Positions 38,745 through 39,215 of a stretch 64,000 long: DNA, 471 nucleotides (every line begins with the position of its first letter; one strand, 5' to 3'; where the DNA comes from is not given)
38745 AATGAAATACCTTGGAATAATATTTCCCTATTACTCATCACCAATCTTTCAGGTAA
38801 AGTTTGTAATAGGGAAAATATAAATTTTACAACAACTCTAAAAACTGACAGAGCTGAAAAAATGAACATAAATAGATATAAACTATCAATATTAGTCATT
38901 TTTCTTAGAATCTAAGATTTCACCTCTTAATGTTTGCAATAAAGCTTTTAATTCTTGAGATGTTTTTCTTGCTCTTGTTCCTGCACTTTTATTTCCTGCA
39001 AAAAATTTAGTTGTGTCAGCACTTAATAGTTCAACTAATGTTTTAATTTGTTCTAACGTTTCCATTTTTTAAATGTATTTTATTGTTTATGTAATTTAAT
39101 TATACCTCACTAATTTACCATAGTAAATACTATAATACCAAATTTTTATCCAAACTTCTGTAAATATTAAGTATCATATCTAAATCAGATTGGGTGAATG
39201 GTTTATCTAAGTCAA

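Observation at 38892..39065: Unannotated 57-aa ORF resembling histone H1-like protein Hc1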

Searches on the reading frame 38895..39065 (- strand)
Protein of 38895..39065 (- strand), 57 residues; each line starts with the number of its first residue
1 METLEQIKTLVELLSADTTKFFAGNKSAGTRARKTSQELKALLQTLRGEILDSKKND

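Call 3: search_protein_families(library=pfam, proteins=[window:38895-39065:-], max_evalue=1)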
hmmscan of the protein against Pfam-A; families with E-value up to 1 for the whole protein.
seq(57 aa): 2 families
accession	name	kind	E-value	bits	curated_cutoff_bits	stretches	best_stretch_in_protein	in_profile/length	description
PF07432.18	Hc1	-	5.5e-19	68.2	23.5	1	1-55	1-56/57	Histone H1-like protein Hc1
PF05596.16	Taeniidae_ag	-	0.13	12.5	31.9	1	16-48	8-39/55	Taeniidae antigen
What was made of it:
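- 38892..39065 (-): CDS of the 57-aa stand-alone Hc1-domain protein (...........DSKKND). Predicted helix 2-22, GN turn at 23-25, helix 26-56. Pfam PF07432 at 68.2 bits, full length (call 3).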

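Call 4: search_protein_families(library=phrogs, proteins=[window:38895-39065:-], max_evalue=1)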
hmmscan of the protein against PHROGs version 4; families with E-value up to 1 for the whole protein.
seq(57 aa): 1 family
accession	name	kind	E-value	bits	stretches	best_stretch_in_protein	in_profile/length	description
phrog_34555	-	unknown function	0.067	14.8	1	3-55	60-111/137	-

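Call 5: search_protein_families(library=ncbifam, proteins=[window:38895-39065:-], max_evalue=10)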
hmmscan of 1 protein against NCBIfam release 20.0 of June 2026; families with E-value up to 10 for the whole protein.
seq(57 aa): 1 family
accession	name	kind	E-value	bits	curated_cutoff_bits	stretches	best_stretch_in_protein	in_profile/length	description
NF051889.1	HistH1likeHctA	equivalog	0.0078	16.9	100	1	2-55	5-58/121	histone H1-like protein HctA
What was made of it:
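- On HctA / chlamydial Hc1 orthologue (NCBIfam NF051889 equivalog): 16.9 bits, E = 0.0078 (call 5).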

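Call 10: search_dna_similar(query=window:38895-39065:-, collection=phages, mode=protein, max_evalue=0.01, max_rows=40)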
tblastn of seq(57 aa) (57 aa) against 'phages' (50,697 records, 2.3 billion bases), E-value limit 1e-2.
Records with a match: 5; places in all: 5; records where one place covers at least 80% of the query: 4.
Best place of each record, by identity: <60% 5.
By first word of the organism name: uncultured 3; Synechococcus 2.
By host as written in the record: - 3; Synechococcus sp. KCZYC6 2.
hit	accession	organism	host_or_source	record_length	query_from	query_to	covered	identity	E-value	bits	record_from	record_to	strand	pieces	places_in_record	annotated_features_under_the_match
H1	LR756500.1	uncultured phage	metagenomic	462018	1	54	95%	54.5%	1e-7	51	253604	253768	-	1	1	record has no annotation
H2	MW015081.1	Synechococcus phage S-SRM01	Synechococcus sp. KCZYC6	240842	1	54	95%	42.6%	2e-5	44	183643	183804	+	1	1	histone H1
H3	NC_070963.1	Synechococcus phage S-SRM01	Synechococcus sp. KCZYC6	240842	1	54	95%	42.6%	2e-5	44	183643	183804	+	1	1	histone H1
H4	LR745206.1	uncultured phage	metagenomic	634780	1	50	88%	37.5%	2e-3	39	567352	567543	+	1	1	record has no annotation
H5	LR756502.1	uncultured phage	metagenomic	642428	14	52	68%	47.5%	1e-3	39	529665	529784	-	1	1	record has no annotation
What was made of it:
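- Closest known: Histone H1-like proteins. Same: The S-SRM01 protein is 42.6% identical over 95% of the query (call 10).
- The close tblastn hits among deposited phages are all genomes of 240-642 kb (call 10).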

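Call 13: find_homologous_proteins(query=window:38895-39065:-, max_evalue=0.001)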
Query seq(57 aa) (57 aa): 928 proteins with E <= 0.001 among 929 candidates; the best 120 are listed.
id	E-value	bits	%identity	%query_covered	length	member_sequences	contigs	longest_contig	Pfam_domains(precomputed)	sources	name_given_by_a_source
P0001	3.0e-26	106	98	100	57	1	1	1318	PF07432.19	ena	-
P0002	6.6e-26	105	98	100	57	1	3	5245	PF07432.19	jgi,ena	jgi:hypothetical protein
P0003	1.8e-25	104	96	100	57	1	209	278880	PF07432.19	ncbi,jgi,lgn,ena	jgi:hypothetical protein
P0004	1.8e-25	104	98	100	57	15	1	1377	PF07432.19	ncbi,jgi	jgi:hypothetical protein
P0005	2.4e-25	103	96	100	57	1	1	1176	PF07432.19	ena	-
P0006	2.8e-25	103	96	100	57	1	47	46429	PF07432.19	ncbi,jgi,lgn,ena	jgi:hypothetical protein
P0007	4.7e-25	103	95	100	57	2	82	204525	PF07432.19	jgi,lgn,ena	jgi:hypothetical protein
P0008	6.4e-25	102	95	100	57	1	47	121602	PF07432.19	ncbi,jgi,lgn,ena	jgi:hypothetical protein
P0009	7.8e-25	102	95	100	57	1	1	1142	PF07432.19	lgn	-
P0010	9.3e-25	102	95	100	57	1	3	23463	PF07432.19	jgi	-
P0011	1.3e-24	101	95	100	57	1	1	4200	PF07432.19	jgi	jgi:hypothetical protein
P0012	1.5e-24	101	95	100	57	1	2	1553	PF07432.19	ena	-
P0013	3.8e-24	100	93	100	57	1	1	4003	PF07432.19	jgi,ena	jgi:hypothetical protein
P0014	4.2e-24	100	93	100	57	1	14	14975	PF07432.19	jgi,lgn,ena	jgi:hypothetical protein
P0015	6.7e-24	99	93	100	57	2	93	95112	PF07432.19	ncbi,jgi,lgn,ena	jgi:hypothetical protein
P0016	1.4e-23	98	91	100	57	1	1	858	PF07432.19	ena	-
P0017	1.8e-23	98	91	100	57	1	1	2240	PF07432.19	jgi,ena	-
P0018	1.8e-23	98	91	100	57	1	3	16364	PF07432.19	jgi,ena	jgi:hypothetical protein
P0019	1.9e-23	98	91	100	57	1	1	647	PF07432.19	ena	-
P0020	2.4e-23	97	89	100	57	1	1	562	PF07432.19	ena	-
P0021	2.8e-23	97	91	100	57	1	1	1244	PF07432.19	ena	-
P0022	4.8e-23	96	89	100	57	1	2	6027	PF07432.19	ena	-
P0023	5.6e-23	96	91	100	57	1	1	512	PF07432.19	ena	-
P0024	7.9e-23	96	89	100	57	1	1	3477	PF07432.19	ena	-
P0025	1.2e-21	92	84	100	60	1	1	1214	PF07432.19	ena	-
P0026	2.2e-21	91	86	100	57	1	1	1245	PF07432.19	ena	-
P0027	2.5e-21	91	84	100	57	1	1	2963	PF07432.19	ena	-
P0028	4.1e-21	90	87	96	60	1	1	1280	PF07432.19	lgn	-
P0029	6.2e-21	90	85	96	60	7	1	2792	PF07432.19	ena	-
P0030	9.8e-21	89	85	96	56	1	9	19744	PF07432.19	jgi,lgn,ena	-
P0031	9.8e-21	89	82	100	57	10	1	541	PF07432.19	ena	-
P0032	1.0e-20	89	85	96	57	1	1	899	PF07432.19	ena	-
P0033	1.2e-20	89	84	98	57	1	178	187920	PF07432.19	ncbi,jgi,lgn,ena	jgi:hypothetical protein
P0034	1.3e-20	89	81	100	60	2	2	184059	PF07432.19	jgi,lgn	jgi:hypothetical protein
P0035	1.6e-20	88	82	100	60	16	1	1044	PF07432.19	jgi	-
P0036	1.7e-20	88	81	100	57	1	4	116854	PF07432.19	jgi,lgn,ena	jgi:hypothetical protein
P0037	1.9e-20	88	84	98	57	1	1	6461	PF07432.19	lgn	-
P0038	2.0e-20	88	85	96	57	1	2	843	PF07432.19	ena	-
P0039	2.2e-20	88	81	100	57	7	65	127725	PF07432.19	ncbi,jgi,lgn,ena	jgi:hypothetical protein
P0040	2.3e-20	88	82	100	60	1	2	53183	PF07432.19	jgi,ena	-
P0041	2.4e-20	88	82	100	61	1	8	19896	PF07432.19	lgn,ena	-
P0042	2.5e-20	88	84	100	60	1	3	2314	PF07432.19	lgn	-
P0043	2.6e-20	88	87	96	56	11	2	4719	PF07432.19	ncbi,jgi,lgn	jgi:hypothetical protein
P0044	2.7e-20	88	82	100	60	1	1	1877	PF07432.19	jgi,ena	-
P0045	2.7e-20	88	85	96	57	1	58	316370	PF07432.19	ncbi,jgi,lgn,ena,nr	ncbi:histone H1 [bacterium]|jgi:hypothetical protein|nr:histone H1 [bacterium]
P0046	2.8e-20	88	84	96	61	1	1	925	PF07432.19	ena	-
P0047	3.1e-20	88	84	98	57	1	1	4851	PF07432.19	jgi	jgi:hypothetical protein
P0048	3.2e-20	88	84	96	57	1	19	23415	PF07432.19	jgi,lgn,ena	jgi:hypothetical protein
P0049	3.2e-20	88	81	100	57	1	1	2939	PF07432.19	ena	-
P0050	3.5e-20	87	79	100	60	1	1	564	PF07432.19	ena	-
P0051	3.7e-20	87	84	96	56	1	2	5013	PF07432.19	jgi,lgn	jgi:hypothetical protein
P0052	3.7e-20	87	82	100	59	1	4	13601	PF07432.19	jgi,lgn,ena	jgi:hypothetical protein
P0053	4.1e-20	87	82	100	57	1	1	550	PF07432.19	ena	-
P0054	4.3e-20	87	81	100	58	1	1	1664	PF07432.19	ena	-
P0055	4.5e-20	87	82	98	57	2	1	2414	PF07432.19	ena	-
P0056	4.8e-20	87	84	96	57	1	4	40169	PF07432.19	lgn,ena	-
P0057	5.0e-20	87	82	100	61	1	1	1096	PF07432.19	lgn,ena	-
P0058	5.2e-20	87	84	96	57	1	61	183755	PF07432.19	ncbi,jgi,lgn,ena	jgi:hypothetical protein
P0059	6.0e-20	87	81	100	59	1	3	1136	PF07432.19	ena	-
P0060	6.1e-20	87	82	100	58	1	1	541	PF07432.19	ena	-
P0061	6.2e-20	87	79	100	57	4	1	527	PF07432.19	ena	-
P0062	6.8e-20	87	81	100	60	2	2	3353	PF07432.19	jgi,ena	jgi:hypothetical protein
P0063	7.0e-20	87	82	100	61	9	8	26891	PF07432.19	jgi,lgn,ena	jgi:hypothetical protein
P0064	7.2e-20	86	84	96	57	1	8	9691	PF07432.19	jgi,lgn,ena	jgi:hypothetical protein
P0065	7.5e-20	86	82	100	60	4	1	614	PF07432.19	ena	-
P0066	7.8e-20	86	82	96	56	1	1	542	PF07432.19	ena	-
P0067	8.0e-20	86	81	100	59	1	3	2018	PF07432.19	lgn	-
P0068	8.1e-20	86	84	98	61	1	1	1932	PF07432.19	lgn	-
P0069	8.2e-20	86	82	98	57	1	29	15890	PF07432.19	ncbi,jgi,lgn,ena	-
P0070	8.7e-20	86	84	96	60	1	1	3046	PF07432.19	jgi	-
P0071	9.2e-20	86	84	96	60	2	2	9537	PF07432.19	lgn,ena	-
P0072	9.3e-20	86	81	100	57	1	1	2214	PF07432.19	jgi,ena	jgi:hypothetical protein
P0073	9.5e-20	86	81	100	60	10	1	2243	PF07432.19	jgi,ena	-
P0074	1.0e-19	86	79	100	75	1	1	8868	PF07432.19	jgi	jgi:hypothetical protein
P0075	1.0e-19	86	84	96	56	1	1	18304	PF07432.19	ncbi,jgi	jgi:hypothetical protein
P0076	1.0e-19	86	79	100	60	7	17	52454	PF07432.19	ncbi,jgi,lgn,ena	jgi:hypothetical protein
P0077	1.0e-19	86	81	100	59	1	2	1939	PF07432.19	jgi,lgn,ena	jgi:hypothetical protein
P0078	1.1e-19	86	81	100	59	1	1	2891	PF07432.19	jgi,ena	jgi:hypothetical protein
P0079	1.1e-19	86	82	100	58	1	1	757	PF07432.19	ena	-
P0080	1.1e-19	86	84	96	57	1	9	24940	PF07432.19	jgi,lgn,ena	-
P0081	1.2e-19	86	82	96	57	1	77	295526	PF07432.19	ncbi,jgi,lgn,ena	jgi:hypothetical protein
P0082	1.2e-19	86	81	100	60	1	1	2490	PF07432.19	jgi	-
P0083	1.2e-19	86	79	100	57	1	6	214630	PF07432.19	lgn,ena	-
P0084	1.2e-19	86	84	96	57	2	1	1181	PF07432.19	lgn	-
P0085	1.3e-19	86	82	96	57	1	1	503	PF07432.19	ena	-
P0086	1.3e-19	86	82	98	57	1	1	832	PF07432.19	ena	-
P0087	1.3e-19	86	79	100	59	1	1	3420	PF07432.19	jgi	-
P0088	1.4e-19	86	80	96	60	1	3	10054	PF07432.19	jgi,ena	jgi:hypothetical protein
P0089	1.6e-19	85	80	96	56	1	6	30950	PF07432.19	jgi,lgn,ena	-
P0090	1.6e-19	85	84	96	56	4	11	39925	PF07432.19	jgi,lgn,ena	jgi:hypothetical protein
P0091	1.7e-19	85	79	100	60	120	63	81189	PF07432.19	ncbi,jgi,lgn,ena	jgi:hypothetical protein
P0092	1.8e-19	85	82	98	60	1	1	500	PF07432.19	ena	-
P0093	1.8e-19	85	81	100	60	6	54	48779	PF07432.19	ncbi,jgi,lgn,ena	jgi:hypothetical protein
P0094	1.9e-19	85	84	96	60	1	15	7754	PF07432.19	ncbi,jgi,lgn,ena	jgi:hypothetical protein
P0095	1.9e-19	85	80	98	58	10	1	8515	PF07432.19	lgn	-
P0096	1.9e-19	85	79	100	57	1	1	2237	PF07432.19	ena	-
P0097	1.9e-19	85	89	100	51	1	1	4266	PF07432.19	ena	-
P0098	1.9e-19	85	84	96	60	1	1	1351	PF07432.19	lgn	-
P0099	2.0e-19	85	79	100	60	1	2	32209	PF07432.19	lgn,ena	-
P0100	2.0e-19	85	79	100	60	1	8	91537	PF07432.19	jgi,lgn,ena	jgi:hypothetical protein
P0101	2.0e-19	85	80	98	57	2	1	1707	PF07432.19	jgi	-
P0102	2.0e-19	85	79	100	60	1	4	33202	PF07432.19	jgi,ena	jgi:hypothetical protein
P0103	2.2e-19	85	82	96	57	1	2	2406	PF07432.19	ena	-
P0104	2.2e-19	85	77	100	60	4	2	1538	PF07432.19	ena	-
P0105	2.2e-19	85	82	96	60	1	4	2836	PF07432.19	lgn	-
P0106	2.3e-19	85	77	100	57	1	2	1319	PF07432.19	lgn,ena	-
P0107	2.3e-19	85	82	96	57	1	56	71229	PF07432.19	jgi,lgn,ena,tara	tara:strand:+ start:1210 stop:1383 length:174 start_codon:yes stop_codon:yes gene_type:complete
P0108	2.6e-19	85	84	96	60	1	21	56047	PF07432.19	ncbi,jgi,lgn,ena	jgi:hypothetical protein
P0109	2.6e-19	85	81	100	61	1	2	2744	PF07432.19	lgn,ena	-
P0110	3.1e-19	85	81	100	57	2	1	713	PF07432.19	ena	-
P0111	3.1e-19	85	77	100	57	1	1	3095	PF07432.19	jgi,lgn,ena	jgi:hypothetical protein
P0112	3.1e-19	85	82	96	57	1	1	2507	PF07432.19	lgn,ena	-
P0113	3.2e-19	84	79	100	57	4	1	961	PF07432.19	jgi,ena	jgi:hypothetical protein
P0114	3.3e-19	84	80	96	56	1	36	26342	PF07432.19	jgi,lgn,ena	-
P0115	3.4e-19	84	79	100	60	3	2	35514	PF07432.19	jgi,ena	jgi:hypothetical protein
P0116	3.4e-19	84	82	98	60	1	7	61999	PF07432.19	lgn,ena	-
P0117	3.4e-19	84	84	96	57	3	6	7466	PF07432.19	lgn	-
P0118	3.5e-19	84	81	100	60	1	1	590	PF07432.19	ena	-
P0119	3.5e-19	84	79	100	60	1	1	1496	PF07432.19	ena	-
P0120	3.5e-19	84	81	100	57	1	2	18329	PF07432.19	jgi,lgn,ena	jgi:hypothetical protein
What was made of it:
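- Checked: 928 homologues in the protein database, all listed ones 51-75 aa with PF07432 precomputed (call 13).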

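Call 14: find_related_loci(query=window:38895-39065:-, collection=viral_contigs, flank=6000)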
Query seq(57 aa) (57 aa) in viral_contigs; peptide patterns used: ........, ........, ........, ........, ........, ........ (x = any residue, [..] = any of these).
453 stretches matched a pattern; 331 encode a relative of the query (tblastn E <= 1e-3); the best 80 are kept; 80 distinct loci.
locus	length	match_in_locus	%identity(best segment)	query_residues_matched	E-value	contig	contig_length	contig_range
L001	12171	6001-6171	100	1-57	2e-32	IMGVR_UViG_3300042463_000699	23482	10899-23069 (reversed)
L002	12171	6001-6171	100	1-57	2e-32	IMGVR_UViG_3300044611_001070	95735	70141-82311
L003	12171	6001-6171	100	1-57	2e-32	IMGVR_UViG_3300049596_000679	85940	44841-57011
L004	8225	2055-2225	100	1-57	2e-32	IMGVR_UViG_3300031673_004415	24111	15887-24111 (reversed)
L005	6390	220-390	100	1-57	2e-32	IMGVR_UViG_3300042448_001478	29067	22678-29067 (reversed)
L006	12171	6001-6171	100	1-57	2e-32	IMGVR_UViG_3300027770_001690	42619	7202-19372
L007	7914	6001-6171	100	1-57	2e-32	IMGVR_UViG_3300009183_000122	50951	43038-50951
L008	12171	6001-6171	96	1-57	3e-31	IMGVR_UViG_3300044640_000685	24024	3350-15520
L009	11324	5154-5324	96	1-57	3e-31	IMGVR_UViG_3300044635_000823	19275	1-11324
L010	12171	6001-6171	96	1-57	5e-31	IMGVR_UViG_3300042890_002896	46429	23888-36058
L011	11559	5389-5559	95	1-57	2e-30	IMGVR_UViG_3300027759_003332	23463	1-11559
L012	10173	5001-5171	93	1-57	7e-30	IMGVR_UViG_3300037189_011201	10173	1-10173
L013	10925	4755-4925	93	1-57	1e-29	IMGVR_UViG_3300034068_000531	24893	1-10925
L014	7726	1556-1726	93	1-57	1e-29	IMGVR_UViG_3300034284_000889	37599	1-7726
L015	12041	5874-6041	84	1-56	2e-26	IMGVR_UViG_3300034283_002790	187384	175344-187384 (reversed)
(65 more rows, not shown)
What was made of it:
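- Checked: 331 viral contigs (call 14).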

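Call 30: search_protein_representatives(protein=window:38895-39065:-)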
Query: 57 residues. Proteins with E-value up to 0.001 (for the whole library): 264; up to 1e-10: 16; up to 1e-30: 0. The best 150 are listed.
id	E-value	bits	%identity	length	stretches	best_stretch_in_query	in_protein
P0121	6.5e-19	82.0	79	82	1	1-56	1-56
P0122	9.5e-18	78.4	78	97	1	1-55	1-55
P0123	7.2e-16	72.6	76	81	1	1-55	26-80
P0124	3.0e-15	70.6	73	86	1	1-55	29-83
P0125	1.3e-14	68.7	73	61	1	1-56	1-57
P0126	2.1e-14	68.0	70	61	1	1-56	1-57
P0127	2.1e-14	68.0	69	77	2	3-54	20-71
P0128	1.2e-13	65.7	67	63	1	2-56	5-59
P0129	1.8e-13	65.2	64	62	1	2-57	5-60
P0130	2.9e-13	64.5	84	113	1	15-57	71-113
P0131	3.9e-13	64.1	80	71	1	1-46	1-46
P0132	3.9e-13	64.1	65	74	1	1-54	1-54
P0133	7.0e-12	60.2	64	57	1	1-55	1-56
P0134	8.9e-12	59.9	62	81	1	1-56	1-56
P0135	1.5e-11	59.2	84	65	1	1-43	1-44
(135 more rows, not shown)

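Call 36: find_related_loci(query=A2, collection=genome_contigs, flank=4000)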
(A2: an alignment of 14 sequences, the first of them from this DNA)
Query A2 (57 aa) in genome_contigs; peptide patterns used: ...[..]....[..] (x = any residue, [..] = any of these).
600 stretches matched a pattern (row limit reached: there are more); 531 encode a relative of the query (tblastn E <= 1e-3); the best 80 are kept; 80 distinct loci.
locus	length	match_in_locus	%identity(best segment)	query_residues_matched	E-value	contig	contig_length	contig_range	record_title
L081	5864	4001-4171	54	1-56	1e-13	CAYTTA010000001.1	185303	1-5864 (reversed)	MAG TPA_asm: uncultured Balneolaceae bacterium isolate SRP268622_co1_107 genome assembly, contig: NODE_57_length_185303_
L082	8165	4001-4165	53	1-54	2e-13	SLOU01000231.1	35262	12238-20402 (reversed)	MAG: Balneolaceae bacterium isolate CSSed165cm_46R1 CSSed16-5cm-1644, whole genome shotgun sequence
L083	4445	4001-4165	51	1-54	2e-12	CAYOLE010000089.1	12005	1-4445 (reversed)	MAG TPA_asm: uncultured Rhodohalobacter sp. isolate SRP284430_co1_102 genome assembly, contig: NODE_3764_length_12005_co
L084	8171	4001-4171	47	1-57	2e-12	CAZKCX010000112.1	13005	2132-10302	MAG TPA_asm: uncultured Planctomycetales bacterium isolate SRP141376_co2_370 genome assembly, contig: NODE_9322_length_1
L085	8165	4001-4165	53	1-54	3e-12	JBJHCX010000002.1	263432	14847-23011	MAG: Rhodohalobacter sp. isolate SF2967_J5348.maxbin.017_sub NODE_30_length_263432_cov_5.312163, whole genome shotgun se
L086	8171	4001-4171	51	1-56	4e-12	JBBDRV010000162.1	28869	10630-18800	MAG: Balneolaceae bacterium isolate LejiaC_50_10 Lejia_C_3708_length_28869_cov_6, whole genome shotgun sequence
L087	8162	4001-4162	44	1-54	5e-12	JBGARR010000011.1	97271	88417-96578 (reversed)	MAG: Phycisphaerales bacterium isolate MAG_MBR_H10.25 MBRH10-25_opera_contig_958, whole genome shotgun sequence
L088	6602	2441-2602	50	1-54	5e-12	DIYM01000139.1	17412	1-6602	MAG TPA_asm: Phycisphaerales bacterium UBA6054 UBA6054_contig_2271, whole genome shotgun sequence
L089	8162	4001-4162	50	1-54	8e-12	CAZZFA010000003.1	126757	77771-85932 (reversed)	MAG TPA_asm: uncultured Planctomycetales bacterium isolate binchicken_co135_101 genome assembly, contig: NODE_324_length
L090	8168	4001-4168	46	1-56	7e-12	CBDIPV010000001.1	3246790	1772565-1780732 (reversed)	MAG: Phycisphaerales bacterium UBA1924 isolate C9799-m2-bin02 genome assembly, contig: P-CCAP979-9-C12, whole genome sho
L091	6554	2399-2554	50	1-52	1e-11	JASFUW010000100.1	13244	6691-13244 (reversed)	MAG: Phycisphaerae bacterium isolate D1105M12metaG_Bin_242 D1105M12metaG_FD_scaffold_349_c1, whole genome shotgun sequen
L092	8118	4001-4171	51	1-56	1e-11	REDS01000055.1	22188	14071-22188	MAG: Balneolaceae bacterium isolate GEM2.Bin41 NODE_2663_length_22188_cov_12.5598, whole genome shotgun sequence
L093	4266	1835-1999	53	1-54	9e-12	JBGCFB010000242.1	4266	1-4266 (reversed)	MAG: Bacteroidia bacterium isolate SGMAG-32 contig242, whole genome shotgun sequence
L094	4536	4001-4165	49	1-54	1e-11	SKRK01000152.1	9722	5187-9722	MAG: Balneolaceae bacterium isolate CSSed162cmA_484 CSSed16-2cmA-26545, whole genome shotgun sequence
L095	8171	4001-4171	46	1-57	2e-11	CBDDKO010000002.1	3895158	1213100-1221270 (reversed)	MAG: Phycisphaeraceae bacterium isolate 5c304ce6-e799-4196-a782-46aad2a31026 genome assembly, contig: contig_2, whole ge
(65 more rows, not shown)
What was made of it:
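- Closest known: Short single-domain 'histone H1' proteins. Different: The 80 viral loci listed are at least 75% identical to the window protein, while the best cellular hit is 54% (calls 14, 36).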

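Call 41: predict_structure(alignment_id=A1)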
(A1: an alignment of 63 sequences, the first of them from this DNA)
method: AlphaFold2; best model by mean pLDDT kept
length: 57 residues; sequences in the alignment: 63
mean_pLDDT: 97.1   pTM: 0.78
mean pLDDT of the five models: 97.1, 96.9, 96.6, 96.5, 96.4
residues with pLDDT >= 90: 54; 70-90: 3; 50-70: 0; < 50: 0
segments of 3 or more residues with pLDDT < 50: none
pLDDT, mean of each block of 10 residues (from residue 1): 95 99 98 99 98 91
secondary structure, 60 per line:
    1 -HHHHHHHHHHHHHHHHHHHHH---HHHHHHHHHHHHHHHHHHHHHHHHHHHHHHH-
elements in order: H2-22 H26-56
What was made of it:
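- On Pfam PF07432 (Hc1 domain family): AlphaFold2 gives helices 2-22 and 26-56 at mean pLDDT 97.1 (call 41).
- On Eukaryotic-type linker histone H1/H5: The predicted fold is a two-helix hairpin (call 41).
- Closest known: Eukaryotic and giant-virus linker histone H1. Different: The linker-histone globular domain is a three-helix winged helix, which is established knowledge (call 41).
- Structure: pLDDT 97 helical hairpin (call 41).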
